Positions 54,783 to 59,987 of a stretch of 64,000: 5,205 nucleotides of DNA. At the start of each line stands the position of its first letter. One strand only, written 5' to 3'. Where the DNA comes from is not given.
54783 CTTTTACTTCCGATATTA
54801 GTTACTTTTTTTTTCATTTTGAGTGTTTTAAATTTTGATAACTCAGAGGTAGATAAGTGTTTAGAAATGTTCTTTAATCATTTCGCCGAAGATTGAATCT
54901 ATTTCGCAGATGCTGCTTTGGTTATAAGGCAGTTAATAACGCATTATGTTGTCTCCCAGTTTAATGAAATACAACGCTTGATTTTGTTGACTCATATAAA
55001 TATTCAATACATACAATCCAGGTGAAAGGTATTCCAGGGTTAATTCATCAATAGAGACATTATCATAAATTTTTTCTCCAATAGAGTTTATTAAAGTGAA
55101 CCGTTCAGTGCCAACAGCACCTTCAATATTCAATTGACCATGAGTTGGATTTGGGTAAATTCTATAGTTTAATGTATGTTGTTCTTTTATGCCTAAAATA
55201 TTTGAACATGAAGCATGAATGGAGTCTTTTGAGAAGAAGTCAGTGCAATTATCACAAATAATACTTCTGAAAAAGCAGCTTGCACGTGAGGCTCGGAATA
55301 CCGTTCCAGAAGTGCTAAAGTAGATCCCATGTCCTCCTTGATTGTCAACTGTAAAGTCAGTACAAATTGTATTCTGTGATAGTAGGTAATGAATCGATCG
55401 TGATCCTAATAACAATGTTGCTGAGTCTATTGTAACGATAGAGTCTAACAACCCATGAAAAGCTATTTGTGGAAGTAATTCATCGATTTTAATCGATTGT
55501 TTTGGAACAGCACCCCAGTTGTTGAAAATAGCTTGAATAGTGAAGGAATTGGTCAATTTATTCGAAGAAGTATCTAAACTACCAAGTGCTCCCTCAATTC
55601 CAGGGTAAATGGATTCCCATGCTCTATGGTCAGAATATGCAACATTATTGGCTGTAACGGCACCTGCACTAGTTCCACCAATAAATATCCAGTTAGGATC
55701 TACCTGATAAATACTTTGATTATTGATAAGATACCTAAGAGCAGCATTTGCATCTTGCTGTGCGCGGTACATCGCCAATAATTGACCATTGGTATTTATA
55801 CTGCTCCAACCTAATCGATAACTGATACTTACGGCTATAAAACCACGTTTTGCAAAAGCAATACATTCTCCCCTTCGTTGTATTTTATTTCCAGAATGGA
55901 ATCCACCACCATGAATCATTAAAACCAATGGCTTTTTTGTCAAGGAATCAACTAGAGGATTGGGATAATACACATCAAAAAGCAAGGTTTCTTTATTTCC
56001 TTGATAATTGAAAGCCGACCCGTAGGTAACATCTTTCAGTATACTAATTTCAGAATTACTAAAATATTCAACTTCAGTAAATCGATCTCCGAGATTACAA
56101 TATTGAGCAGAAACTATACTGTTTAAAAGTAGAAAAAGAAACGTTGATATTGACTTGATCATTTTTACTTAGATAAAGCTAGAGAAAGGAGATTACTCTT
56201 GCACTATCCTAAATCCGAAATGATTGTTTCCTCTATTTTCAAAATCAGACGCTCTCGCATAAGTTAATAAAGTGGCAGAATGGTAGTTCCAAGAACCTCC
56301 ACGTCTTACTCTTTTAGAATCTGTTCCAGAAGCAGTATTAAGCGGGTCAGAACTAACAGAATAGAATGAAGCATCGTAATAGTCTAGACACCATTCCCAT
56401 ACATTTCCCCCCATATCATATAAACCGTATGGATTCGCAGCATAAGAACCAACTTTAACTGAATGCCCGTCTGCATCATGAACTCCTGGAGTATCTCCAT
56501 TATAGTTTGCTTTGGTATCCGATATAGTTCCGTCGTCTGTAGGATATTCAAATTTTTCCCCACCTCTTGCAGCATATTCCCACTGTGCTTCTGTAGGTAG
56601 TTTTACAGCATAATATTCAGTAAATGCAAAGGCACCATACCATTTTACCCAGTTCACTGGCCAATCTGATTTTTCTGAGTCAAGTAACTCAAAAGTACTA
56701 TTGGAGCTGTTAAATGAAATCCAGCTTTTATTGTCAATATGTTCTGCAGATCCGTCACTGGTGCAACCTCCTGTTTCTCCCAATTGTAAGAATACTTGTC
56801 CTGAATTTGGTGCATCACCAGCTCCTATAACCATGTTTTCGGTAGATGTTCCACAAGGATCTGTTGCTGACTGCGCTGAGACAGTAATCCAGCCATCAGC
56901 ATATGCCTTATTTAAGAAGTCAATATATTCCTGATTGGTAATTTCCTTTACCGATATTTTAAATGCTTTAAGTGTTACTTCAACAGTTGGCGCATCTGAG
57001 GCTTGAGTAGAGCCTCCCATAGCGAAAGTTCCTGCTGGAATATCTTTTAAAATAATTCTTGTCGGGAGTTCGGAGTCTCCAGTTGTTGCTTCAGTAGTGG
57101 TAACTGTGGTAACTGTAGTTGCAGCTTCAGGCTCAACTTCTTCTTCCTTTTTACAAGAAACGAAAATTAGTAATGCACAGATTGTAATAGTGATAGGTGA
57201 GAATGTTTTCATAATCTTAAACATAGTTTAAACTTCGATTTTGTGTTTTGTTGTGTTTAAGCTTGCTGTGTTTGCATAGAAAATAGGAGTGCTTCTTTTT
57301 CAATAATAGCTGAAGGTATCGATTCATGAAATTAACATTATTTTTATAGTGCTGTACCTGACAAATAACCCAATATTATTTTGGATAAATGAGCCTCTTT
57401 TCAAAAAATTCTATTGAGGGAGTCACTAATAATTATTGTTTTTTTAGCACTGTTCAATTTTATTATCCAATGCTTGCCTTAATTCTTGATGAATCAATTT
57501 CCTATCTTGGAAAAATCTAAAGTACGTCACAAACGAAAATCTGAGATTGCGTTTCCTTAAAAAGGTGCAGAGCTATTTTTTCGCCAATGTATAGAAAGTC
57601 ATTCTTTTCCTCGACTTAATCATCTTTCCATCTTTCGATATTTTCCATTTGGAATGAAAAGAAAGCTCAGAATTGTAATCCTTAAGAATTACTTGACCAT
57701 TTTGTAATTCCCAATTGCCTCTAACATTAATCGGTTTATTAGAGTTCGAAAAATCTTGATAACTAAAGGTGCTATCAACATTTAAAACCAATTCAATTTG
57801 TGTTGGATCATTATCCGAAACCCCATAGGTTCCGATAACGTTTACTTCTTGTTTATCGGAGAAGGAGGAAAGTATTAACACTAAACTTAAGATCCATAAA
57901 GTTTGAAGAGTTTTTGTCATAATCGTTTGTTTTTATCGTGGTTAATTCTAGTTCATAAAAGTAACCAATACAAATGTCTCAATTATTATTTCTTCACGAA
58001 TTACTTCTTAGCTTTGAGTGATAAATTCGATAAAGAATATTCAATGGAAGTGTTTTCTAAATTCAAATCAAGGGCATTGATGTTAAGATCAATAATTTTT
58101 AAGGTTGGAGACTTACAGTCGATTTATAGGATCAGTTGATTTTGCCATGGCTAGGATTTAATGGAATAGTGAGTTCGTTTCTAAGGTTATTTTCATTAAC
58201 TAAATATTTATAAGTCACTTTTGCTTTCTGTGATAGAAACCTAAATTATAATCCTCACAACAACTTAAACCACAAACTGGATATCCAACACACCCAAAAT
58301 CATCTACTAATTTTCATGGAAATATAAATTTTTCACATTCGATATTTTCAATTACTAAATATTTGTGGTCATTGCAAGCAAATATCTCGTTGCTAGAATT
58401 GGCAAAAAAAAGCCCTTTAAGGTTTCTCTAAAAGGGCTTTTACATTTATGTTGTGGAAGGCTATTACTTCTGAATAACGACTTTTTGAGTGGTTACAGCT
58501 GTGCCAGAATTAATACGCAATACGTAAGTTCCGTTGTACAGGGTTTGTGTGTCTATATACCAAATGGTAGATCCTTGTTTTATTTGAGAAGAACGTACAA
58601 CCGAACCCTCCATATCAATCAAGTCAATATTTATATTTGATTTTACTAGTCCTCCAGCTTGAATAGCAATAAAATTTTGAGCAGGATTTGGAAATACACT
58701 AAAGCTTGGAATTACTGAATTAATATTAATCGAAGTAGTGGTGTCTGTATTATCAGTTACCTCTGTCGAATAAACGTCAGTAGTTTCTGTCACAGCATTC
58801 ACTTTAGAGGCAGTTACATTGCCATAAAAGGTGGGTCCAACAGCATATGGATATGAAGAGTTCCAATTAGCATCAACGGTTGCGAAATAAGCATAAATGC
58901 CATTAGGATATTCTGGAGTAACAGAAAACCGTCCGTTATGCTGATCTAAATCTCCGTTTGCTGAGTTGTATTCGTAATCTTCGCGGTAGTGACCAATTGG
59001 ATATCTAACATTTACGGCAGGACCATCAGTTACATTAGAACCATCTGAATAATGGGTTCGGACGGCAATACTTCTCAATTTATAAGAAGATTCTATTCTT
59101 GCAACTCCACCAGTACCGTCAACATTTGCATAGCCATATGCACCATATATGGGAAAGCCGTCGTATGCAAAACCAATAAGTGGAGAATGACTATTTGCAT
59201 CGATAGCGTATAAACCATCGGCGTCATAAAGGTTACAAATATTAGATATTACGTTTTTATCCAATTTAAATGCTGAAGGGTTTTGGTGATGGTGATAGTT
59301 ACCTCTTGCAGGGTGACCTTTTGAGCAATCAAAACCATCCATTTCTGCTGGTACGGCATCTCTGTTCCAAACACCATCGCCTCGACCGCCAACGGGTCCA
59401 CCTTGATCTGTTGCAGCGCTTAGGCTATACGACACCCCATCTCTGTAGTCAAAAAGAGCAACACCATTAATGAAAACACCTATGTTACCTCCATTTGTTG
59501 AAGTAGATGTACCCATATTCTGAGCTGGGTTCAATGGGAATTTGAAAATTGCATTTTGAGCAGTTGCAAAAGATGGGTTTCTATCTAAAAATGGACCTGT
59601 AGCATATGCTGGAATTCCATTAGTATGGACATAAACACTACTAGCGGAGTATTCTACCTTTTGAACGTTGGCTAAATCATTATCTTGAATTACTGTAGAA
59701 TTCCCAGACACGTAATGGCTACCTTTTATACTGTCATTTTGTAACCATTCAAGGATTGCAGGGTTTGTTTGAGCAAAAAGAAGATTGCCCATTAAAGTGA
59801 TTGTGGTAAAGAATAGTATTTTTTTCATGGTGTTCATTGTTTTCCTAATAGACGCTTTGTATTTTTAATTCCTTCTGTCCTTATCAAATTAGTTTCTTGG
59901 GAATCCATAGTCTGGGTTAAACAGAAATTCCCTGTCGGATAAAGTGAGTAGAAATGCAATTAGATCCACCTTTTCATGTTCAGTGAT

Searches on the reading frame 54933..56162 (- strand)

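Call 13: search_protein_families(library=pfam, proteins=[window:54933-56162:-], max_evalue=0.0001)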
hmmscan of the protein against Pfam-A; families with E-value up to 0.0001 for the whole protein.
window:54933-56162:- (409 aa): 4 families
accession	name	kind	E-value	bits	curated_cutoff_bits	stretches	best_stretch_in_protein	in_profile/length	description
PF20434.5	BD-FAE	-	6.5e-19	68.7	26.8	1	63-218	2-142/215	BD-FAE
PF00135.34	COesterase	-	4.7e-12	46.1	27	1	54-179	80-205/515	Carboxylesterase family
PF07859.19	Abhydrolase_3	-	3.3e-08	34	25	1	80-177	1-91/210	alpha/beta hydrolase fold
PF18962.6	Por_Secre_tail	-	2.9e-06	27.9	27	1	335-394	1-68/75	Secretion system C-terminal sorting domain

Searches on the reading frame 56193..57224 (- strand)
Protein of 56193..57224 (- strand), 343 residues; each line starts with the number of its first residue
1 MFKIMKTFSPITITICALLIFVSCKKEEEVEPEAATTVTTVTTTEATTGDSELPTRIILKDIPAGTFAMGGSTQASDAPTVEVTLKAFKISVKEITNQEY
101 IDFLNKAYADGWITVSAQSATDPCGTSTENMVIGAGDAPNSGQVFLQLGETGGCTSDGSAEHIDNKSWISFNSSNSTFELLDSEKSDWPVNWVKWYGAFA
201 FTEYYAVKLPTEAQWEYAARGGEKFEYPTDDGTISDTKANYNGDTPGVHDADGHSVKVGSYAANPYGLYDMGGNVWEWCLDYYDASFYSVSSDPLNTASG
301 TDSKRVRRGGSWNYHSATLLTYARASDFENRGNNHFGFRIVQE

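Call 13: search_protein_families(library=pfam, proteins=[window:56193-57224:-], max_evalue=0.0001)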
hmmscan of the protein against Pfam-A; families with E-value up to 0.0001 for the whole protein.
window:56193-57224:- (343 aa): 1 family
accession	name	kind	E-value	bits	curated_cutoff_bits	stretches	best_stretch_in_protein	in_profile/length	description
PF03781.23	FGE-sulfatase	-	2.7e-46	158.7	23.3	1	62-341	8-254/255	Sulfatase-modifying factor enzyme 1-like domain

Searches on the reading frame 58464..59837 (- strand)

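Call 13: search_protein_families(library=pfam, proteins=[window:58464-59837:-], max_evalue=0.0001)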
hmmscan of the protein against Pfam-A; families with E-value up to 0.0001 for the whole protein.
window:58464-59837:- (457 aa): 2 families
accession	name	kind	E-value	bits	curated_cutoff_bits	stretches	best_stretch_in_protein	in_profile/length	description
PF14240.11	YHYH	-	1.2e-56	192.2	25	1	98-326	2-187/193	YHYH protein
PF18962.6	Por_Secre_tail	-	2.4e-13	50.6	27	1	381-455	1-75/75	Secretion system C-terminal sorting domain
